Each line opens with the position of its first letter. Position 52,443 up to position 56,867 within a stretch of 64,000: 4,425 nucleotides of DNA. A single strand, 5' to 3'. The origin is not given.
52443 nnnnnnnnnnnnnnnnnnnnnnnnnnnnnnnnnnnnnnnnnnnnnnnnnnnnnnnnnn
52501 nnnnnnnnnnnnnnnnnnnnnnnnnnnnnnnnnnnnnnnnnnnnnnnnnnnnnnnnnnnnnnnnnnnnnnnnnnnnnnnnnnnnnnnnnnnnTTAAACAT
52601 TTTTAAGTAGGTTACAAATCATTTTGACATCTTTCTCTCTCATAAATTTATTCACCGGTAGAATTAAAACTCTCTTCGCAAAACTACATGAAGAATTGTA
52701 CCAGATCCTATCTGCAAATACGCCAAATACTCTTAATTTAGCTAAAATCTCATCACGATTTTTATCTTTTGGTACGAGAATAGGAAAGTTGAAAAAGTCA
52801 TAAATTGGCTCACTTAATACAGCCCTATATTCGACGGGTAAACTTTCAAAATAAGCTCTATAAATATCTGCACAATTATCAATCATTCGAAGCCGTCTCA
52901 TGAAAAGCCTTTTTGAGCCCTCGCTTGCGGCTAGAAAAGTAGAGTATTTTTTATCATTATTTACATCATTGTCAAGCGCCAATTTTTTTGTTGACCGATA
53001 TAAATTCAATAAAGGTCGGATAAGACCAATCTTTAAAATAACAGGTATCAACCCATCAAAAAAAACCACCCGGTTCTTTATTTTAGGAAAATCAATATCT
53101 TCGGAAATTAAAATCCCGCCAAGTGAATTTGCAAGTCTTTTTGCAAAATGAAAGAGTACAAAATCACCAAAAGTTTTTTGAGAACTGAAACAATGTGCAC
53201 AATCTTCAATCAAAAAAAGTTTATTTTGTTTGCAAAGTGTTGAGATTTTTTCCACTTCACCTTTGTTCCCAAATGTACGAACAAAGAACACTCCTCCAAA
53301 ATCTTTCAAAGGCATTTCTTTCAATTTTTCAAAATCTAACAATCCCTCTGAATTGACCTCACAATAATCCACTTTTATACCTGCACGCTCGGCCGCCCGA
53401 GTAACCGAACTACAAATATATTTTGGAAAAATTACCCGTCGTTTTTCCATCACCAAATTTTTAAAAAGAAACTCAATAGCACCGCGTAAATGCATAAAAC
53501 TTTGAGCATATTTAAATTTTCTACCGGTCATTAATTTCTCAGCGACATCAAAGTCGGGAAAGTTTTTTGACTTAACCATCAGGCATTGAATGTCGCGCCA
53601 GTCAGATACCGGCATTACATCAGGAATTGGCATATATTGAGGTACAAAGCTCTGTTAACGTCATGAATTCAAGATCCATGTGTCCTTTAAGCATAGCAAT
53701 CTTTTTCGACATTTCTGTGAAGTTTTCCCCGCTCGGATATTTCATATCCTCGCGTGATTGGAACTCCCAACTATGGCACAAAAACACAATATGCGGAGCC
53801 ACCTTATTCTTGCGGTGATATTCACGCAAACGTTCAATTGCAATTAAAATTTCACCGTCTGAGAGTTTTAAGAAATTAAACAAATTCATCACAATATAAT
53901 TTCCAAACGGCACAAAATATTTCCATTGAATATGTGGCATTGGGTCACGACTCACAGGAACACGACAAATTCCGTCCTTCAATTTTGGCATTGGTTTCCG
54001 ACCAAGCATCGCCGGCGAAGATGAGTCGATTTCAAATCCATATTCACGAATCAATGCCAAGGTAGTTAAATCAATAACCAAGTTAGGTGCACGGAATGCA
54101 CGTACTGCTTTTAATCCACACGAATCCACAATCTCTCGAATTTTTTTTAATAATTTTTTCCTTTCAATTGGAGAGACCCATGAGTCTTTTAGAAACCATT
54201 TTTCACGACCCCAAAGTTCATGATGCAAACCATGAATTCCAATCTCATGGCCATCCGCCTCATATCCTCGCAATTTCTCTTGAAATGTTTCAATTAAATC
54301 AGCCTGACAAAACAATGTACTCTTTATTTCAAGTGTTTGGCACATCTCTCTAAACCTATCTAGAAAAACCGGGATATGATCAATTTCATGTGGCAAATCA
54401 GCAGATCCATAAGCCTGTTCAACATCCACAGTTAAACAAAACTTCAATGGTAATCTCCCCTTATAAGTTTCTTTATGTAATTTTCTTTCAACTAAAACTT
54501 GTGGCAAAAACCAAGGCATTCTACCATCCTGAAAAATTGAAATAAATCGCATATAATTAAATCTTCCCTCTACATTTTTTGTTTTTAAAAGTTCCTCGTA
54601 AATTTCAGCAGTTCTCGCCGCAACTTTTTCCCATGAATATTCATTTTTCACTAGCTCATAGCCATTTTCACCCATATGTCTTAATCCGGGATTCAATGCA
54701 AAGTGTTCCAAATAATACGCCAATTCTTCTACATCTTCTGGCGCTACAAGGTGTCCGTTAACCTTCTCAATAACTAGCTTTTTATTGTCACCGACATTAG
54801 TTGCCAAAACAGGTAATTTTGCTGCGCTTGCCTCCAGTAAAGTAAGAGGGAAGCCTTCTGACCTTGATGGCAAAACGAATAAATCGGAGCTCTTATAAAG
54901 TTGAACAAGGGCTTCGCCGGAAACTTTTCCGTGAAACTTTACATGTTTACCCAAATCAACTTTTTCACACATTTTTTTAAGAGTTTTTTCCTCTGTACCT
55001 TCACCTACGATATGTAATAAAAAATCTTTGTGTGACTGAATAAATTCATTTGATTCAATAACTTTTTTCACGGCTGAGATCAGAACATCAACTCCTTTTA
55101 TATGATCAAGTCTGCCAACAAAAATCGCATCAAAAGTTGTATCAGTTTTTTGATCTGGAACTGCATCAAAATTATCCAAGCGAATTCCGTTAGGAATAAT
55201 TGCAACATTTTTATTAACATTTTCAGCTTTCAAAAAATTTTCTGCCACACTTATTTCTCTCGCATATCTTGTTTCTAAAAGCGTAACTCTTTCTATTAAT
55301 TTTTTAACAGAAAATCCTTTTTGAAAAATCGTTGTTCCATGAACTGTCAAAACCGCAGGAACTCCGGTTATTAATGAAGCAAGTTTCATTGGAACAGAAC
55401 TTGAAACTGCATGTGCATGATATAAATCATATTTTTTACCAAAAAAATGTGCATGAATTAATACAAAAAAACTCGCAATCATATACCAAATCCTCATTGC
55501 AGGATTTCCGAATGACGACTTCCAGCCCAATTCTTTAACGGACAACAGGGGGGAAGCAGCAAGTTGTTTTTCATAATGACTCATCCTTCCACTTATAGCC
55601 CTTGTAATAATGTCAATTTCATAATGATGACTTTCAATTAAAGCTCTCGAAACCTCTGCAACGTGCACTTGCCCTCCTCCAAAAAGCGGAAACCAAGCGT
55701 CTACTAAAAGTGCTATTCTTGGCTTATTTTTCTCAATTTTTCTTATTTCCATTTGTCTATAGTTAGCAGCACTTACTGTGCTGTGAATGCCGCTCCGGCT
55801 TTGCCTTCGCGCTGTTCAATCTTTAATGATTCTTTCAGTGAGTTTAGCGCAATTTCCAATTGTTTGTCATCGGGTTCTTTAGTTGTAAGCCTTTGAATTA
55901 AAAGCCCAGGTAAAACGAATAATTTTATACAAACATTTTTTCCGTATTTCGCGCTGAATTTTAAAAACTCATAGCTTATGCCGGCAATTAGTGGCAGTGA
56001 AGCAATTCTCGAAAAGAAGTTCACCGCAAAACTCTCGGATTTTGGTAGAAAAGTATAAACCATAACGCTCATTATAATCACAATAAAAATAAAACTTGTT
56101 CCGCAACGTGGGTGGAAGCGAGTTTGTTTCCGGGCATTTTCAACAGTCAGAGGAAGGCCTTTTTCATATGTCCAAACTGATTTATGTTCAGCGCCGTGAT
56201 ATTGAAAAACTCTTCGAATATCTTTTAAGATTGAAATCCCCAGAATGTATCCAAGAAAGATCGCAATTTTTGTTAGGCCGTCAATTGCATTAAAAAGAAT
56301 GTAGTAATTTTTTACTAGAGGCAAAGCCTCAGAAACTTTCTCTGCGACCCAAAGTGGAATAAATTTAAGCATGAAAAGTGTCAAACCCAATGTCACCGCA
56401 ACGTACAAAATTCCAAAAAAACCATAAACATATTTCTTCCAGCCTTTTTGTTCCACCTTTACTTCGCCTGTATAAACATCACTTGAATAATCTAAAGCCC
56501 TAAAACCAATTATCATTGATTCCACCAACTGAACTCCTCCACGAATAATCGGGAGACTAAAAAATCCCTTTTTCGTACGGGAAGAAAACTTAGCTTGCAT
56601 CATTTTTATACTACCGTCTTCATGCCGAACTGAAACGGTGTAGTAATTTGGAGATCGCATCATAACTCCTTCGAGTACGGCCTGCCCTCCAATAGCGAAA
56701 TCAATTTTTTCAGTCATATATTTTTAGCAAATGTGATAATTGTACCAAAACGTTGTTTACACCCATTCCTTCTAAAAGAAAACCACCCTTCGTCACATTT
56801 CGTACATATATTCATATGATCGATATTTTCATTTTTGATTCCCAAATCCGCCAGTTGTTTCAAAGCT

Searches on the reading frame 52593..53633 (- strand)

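Call 59: search_protein_families(library=pfam, proteins=[window:52593-53633:-], max_evalue=0.0001)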
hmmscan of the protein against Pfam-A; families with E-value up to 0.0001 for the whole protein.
window:52593-53633:- (346 aa): 1 family
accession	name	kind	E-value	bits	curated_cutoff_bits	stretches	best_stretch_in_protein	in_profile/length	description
PF01041.23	DegT_DnrJ_EryC1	-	3.6e-12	46.6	19.8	1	61-179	60-188/360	DegT/DnrJ/EryC1/StrS aminotransferase family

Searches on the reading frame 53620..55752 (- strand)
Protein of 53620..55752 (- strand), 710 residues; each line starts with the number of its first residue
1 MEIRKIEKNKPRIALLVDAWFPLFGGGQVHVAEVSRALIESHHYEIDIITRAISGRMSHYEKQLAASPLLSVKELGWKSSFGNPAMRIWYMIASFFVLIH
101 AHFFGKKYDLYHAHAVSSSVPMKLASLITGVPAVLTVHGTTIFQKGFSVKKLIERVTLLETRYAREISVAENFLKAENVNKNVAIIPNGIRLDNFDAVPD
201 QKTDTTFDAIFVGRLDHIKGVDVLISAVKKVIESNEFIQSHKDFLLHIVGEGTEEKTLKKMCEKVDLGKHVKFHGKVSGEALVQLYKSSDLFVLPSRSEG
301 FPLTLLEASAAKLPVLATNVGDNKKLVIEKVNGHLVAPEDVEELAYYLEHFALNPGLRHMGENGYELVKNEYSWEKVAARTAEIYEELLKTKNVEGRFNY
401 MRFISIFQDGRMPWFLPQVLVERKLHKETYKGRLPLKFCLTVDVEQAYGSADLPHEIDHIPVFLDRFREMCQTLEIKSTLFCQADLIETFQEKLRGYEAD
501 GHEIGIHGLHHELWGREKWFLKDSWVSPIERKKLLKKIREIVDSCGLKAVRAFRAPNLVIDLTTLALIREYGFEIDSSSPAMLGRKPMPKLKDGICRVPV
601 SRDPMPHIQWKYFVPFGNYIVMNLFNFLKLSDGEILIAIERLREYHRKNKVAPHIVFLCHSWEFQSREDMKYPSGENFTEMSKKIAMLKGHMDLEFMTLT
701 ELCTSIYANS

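Call 59: search_protein_families(library=pfam, proteins=[window:53620-55752:-], max_evalue=0.0001)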
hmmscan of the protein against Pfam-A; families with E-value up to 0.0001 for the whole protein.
window:53620-55752:- (710 aa): 8 families
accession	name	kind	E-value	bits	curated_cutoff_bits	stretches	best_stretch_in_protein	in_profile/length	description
PF00534.26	Glycos_transf_1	-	2.7e-42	144.7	26.4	1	203-365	12-170/172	Glycosyl transferases group 1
PF13692.12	Glyco_trans_1_4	-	4.2e-34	118.3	27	1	209-349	4-137/142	Glycosyl transferases group 1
PF20706.3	GT4-conflict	-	3e-12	46.7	26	1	186-319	177-312/385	Family 4 Glycosyltransferase in conflict systems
PF13439.12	Glyco_transf_4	-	3.6e-11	43.8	28.5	1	24-193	1-169/170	Glycosyltransferase Family 4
PF01522.26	Polysacc_deac_1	-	2.4e-09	37.6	23.1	1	468-574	25-122/124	Polysaccharide deacetylase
PF13524.12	Glyco_trans_1_2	-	8.8e-09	35.9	25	1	242-380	13-141/144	Glycosyl transferase-like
PF13579.12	Glyco_trans_4_4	-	1.9e-07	32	29.7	1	25-165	1-126/158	Glycosyl transferase 4-like domain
PF10096.14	DUF2334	-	6.7e-06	26.3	26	0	488-581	53-148/203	Uncharacterized protein conserved in bacteria (DUF2334)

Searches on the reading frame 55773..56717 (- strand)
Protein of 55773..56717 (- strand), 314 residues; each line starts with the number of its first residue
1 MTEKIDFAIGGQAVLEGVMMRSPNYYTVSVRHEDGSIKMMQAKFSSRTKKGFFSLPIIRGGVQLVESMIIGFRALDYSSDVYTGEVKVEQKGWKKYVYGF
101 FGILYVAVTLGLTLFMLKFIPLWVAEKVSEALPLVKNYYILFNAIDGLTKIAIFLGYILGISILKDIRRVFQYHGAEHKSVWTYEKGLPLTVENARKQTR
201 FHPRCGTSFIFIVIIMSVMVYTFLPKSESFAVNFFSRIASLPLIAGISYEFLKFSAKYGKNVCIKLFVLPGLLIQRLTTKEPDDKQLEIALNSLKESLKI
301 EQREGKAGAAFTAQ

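Call 59: search_protein_families(library=pfam, proteins=[window:55773-56717:-], max_evalue=0.0001)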
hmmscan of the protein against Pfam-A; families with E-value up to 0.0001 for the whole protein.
window:55773-56717:- (314 aa): 1 family
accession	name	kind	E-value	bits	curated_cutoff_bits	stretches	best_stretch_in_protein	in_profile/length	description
PF07136.16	DUF1385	-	1e-79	267.5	22.1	1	55-298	1-225/227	Protein of unknown function (DUF1385)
